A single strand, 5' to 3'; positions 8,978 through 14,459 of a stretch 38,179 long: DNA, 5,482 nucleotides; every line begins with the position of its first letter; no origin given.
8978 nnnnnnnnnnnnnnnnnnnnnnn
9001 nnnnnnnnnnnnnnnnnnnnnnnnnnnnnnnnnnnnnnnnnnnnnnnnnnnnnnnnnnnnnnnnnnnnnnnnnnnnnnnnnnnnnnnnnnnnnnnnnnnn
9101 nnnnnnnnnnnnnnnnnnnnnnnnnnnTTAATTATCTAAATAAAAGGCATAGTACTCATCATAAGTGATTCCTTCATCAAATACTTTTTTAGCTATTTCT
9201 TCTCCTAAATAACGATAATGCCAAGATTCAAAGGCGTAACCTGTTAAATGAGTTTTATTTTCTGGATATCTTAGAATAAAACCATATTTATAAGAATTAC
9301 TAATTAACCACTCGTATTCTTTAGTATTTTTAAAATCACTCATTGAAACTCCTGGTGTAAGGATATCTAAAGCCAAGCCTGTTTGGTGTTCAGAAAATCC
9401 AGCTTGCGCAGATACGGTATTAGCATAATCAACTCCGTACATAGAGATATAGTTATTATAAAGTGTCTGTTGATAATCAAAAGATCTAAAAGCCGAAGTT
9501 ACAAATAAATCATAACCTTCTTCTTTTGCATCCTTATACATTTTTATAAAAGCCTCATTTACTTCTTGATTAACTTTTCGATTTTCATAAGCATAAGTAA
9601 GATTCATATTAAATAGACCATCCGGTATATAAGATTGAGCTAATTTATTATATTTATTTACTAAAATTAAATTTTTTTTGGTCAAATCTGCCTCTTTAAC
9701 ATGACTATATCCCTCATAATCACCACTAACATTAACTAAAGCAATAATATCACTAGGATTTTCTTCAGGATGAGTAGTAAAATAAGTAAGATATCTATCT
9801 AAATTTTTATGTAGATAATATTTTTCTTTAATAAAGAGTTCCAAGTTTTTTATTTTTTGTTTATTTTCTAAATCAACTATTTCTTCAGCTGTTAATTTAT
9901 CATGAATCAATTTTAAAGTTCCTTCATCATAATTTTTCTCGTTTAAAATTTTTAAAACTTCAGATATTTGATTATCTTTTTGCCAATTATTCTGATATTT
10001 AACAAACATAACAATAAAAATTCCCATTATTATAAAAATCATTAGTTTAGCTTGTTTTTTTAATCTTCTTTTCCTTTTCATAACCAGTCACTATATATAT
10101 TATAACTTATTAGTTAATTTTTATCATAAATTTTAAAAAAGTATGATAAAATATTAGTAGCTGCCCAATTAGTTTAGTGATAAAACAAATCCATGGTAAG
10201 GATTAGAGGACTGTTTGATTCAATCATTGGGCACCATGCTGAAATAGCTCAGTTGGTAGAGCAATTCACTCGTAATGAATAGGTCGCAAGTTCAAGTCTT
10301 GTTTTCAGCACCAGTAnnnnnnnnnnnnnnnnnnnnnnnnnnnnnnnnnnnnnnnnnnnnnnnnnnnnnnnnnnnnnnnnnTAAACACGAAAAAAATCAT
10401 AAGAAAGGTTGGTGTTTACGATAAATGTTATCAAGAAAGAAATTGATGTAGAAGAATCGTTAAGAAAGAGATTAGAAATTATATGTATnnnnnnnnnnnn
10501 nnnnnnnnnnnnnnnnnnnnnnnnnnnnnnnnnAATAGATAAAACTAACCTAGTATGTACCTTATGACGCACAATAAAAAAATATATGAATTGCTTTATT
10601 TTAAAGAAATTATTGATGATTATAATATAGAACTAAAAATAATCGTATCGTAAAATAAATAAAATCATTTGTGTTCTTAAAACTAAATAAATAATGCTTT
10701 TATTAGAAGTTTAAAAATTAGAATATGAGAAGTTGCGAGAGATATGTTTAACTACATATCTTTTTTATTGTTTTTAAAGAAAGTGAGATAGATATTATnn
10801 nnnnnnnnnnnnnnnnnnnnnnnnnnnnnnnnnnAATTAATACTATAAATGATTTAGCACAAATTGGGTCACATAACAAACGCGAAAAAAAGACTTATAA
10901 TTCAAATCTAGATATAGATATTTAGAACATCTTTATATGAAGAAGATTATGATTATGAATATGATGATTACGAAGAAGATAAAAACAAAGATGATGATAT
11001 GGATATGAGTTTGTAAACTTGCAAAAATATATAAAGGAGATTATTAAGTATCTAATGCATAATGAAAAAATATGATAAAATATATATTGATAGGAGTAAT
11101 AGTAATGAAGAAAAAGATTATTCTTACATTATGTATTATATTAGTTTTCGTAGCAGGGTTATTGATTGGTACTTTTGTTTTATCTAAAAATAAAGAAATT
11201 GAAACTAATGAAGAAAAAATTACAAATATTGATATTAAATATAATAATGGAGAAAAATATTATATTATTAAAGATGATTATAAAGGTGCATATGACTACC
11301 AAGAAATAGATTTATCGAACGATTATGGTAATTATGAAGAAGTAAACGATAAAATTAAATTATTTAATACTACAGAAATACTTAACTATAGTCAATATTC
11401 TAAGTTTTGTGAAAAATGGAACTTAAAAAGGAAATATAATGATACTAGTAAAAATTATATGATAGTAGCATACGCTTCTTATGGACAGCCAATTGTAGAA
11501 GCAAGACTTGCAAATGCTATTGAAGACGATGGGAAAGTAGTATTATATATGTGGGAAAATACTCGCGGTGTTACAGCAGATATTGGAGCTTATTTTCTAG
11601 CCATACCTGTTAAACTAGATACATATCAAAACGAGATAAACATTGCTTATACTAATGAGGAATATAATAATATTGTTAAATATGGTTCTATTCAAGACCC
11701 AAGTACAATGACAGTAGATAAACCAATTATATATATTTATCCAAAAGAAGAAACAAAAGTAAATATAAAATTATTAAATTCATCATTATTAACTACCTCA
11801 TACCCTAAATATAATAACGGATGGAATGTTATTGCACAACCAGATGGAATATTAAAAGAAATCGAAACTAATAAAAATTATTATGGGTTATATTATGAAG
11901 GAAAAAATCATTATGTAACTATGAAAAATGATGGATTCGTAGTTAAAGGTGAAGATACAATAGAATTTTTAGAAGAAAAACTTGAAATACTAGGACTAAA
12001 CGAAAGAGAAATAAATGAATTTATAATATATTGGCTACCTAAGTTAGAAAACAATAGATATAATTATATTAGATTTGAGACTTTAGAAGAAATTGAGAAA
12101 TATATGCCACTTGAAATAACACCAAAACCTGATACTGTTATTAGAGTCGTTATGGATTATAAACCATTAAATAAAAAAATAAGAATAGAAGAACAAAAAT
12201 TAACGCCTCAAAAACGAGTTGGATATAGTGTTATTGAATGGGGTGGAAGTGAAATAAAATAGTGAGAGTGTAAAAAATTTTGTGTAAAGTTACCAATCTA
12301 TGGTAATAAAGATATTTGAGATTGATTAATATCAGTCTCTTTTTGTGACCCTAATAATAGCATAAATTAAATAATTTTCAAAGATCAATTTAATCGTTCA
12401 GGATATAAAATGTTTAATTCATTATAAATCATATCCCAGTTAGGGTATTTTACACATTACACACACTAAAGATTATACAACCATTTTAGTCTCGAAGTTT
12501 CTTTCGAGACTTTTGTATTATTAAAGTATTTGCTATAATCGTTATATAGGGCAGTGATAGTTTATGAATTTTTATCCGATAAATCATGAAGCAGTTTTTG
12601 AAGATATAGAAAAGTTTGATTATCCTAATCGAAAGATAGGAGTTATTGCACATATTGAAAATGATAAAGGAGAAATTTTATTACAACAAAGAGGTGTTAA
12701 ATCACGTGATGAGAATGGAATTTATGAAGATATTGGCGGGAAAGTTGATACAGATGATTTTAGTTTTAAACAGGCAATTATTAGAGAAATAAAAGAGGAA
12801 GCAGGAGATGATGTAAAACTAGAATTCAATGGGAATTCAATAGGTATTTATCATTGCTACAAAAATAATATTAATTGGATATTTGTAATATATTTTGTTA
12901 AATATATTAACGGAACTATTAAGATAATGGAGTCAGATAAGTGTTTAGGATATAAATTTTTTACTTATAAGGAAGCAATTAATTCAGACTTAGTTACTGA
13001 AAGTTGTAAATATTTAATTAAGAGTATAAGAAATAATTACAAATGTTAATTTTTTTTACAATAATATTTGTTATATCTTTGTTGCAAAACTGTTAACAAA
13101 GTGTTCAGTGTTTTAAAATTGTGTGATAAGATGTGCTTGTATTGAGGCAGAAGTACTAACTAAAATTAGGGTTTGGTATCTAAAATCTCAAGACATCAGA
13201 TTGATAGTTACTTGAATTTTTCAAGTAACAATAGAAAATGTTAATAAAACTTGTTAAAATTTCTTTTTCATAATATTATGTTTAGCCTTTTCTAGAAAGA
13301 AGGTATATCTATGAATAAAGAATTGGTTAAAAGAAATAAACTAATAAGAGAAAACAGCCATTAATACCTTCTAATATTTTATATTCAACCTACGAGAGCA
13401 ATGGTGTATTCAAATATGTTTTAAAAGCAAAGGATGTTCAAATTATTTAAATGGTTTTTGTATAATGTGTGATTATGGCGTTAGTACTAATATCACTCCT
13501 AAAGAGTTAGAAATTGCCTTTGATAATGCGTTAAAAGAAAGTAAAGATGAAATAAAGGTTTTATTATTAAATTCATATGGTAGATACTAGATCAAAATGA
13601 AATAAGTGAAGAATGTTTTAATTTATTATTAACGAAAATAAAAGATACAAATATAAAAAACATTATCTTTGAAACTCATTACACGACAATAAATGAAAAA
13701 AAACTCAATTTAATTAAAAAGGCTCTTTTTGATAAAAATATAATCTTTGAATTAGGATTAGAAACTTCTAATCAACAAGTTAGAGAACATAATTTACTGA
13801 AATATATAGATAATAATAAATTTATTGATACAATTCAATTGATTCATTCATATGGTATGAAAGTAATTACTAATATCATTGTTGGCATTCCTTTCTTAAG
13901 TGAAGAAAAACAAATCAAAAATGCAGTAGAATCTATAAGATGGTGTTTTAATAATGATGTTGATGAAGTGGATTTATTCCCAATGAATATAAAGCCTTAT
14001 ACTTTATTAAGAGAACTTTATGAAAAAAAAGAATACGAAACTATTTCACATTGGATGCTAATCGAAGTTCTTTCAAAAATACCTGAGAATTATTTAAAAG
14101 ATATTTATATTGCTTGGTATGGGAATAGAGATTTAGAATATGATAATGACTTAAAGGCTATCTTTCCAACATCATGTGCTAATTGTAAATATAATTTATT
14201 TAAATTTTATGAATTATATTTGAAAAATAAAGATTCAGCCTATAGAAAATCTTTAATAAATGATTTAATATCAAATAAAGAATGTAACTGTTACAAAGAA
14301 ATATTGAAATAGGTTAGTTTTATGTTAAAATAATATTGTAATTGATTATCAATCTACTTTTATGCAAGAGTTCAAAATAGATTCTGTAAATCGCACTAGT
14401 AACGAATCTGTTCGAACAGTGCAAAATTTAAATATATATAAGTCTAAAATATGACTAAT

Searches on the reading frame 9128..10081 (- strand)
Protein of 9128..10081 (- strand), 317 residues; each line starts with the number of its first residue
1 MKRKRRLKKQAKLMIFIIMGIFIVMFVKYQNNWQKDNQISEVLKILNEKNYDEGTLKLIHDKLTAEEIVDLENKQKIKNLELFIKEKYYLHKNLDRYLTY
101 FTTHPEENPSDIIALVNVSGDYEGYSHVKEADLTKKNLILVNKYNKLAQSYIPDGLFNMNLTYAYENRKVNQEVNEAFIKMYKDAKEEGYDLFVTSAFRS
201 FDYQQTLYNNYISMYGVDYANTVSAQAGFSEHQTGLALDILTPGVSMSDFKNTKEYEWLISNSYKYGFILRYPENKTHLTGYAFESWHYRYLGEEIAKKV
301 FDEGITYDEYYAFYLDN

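Call 11: search_protein_families(library=pfam, proteins=[window:9128-10081:-], max_evalue=0.001)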
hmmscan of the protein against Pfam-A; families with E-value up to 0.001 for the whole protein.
window:9128-10081:- (317 aa): 1 family
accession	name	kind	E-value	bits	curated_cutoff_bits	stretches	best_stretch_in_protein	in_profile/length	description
PF02557.22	VanY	-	1.5e-39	135.3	25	1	168-293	2-131/132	D-alanyl-D-alanine carboxypeptidase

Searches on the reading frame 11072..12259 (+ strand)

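Call 6: search_protein_families(library=phrogs, proteins=[window:11072-12259:+], max_evalue=0.01)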
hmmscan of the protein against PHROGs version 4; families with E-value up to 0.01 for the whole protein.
window:11072-12259:+ (396 aa): 3 families
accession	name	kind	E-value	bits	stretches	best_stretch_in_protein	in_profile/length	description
phrog_25820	-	lysis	0.0013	19.3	1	12-124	5-117/265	endolysin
phrog_301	-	other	0.0033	18.5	1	12-70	9-70/130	secreted protein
phrog_37785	-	unknown function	0.0068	16.7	1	100-176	122-196/290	-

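Call 11: search_protein_families(library=pfam, proteins=[window:11072-12259:+], max_evalue=0.001)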
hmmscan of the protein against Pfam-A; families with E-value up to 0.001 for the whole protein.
window:11072-12259:+ (396 aa): 0 families

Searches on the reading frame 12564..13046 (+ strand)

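Call 5: search_protein_families(library=pfam, proteins=[window:12564-13046:+], max_evalue=0.1)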
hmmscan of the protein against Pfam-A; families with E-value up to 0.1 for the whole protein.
window:12564-13046:+ (161 aa): 3 families
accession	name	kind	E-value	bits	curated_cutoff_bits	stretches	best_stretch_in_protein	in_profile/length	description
PF00293.34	NUDIX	-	4.7e-15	56.2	21.1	1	24-140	3-119/134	NUDIX domain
PF07906.18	Toxin_15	-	0.0075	16.3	25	1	47-120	53-126/278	ShET2 enterotoxin, N-terminal region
PF03498.20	CDtoxinA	-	0.044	13.8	22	1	86-150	65-127/149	Cytolethal distending toxin A/C domain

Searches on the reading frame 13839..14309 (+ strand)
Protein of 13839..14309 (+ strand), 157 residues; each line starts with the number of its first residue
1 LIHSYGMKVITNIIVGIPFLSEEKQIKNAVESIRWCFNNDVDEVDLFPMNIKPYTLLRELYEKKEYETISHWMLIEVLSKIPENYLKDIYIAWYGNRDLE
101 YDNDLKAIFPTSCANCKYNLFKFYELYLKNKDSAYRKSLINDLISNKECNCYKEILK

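Call 5: search_protein_families(library=pfam, proteins=[window:13839-14309:+], max_evalue=0.1)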
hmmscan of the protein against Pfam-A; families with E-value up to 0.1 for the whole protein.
window:13839-14309:+ (157 aa): 1 family
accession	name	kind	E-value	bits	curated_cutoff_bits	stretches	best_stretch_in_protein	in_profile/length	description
PF16199.10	Radical_SAM_C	-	0.063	13.8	31.9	0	42-91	2-51/85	Radical_SAM C-terminal domain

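Call 6: search_protein_families(library=phrogs, proteins=[window:13839-14309:+], max_evalue=0.01)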
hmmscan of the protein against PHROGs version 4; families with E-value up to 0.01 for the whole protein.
window:13839-14309:+ (157 aa): 0 families
